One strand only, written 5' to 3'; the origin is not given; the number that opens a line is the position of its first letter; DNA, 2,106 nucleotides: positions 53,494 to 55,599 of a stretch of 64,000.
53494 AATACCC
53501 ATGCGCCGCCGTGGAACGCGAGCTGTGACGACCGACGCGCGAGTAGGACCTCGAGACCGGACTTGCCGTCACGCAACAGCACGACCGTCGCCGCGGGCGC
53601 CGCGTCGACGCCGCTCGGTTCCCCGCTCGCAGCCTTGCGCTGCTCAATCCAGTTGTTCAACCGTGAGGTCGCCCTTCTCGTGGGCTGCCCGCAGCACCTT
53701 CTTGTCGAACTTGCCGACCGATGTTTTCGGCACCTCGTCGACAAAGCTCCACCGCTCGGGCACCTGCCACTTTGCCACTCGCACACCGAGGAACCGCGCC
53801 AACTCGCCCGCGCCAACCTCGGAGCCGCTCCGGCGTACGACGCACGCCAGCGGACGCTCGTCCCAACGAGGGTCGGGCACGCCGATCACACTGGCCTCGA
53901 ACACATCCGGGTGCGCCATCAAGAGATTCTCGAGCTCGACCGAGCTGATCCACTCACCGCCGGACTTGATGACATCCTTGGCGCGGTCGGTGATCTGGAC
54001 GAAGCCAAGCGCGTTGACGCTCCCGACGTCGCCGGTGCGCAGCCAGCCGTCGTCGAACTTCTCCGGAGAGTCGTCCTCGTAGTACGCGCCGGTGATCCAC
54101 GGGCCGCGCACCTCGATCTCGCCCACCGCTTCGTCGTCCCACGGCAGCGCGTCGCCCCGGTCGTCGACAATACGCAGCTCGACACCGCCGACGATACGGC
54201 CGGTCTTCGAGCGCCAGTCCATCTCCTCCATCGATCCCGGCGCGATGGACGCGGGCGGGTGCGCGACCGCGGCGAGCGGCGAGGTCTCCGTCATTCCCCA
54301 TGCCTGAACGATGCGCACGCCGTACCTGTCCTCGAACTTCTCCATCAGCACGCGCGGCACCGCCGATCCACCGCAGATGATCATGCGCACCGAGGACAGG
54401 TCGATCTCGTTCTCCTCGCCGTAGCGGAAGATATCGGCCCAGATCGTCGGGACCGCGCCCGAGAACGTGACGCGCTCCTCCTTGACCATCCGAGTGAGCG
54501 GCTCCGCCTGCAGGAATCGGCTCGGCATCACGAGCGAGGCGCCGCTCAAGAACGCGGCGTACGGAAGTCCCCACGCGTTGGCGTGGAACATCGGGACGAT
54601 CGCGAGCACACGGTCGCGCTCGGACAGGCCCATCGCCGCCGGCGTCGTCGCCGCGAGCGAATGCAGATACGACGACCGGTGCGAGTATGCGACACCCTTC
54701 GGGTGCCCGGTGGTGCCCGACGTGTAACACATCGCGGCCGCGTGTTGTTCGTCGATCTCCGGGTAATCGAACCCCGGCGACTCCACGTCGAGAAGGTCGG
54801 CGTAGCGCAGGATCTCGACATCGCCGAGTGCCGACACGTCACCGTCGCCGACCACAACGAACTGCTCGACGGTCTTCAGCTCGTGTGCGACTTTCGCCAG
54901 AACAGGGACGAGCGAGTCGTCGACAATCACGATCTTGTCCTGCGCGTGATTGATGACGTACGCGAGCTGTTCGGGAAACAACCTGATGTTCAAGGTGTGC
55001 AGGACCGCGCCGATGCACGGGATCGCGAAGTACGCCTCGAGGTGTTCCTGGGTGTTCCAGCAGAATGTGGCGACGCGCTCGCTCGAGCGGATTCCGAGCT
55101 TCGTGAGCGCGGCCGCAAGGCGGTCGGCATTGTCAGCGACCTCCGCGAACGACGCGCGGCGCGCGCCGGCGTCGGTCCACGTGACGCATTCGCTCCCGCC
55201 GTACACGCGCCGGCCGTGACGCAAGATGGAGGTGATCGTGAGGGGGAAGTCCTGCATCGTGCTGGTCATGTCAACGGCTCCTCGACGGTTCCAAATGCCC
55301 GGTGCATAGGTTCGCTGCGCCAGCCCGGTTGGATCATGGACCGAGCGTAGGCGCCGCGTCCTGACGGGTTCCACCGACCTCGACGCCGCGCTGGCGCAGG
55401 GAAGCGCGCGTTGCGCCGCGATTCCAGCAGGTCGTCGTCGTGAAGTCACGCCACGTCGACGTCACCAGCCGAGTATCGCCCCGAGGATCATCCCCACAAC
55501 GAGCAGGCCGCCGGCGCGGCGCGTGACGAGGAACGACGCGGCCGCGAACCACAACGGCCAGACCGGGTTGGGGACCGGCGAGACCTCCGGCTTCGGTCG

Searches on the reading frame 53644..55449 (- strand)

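Call 65: search_protein_families(library=pfam, proteins=[window:53644-55449:-], max_evalue=0.0001)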
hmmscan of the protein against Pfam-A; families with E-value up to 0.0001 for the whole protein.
window:53644-55449:- (601 aa): 2 families
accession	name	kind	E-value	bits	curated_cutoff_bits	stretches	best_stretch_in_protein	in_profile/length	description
PF00501.34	AMP-binding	-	1.2e-83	281.5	29.9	1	83-457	8-384/384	AMP-binding enzyme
PF13193.12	AMP-binding_C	-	5e-16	59.8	24.5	1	505-580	1-76/76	AMP-binding enzyme C-terminal domain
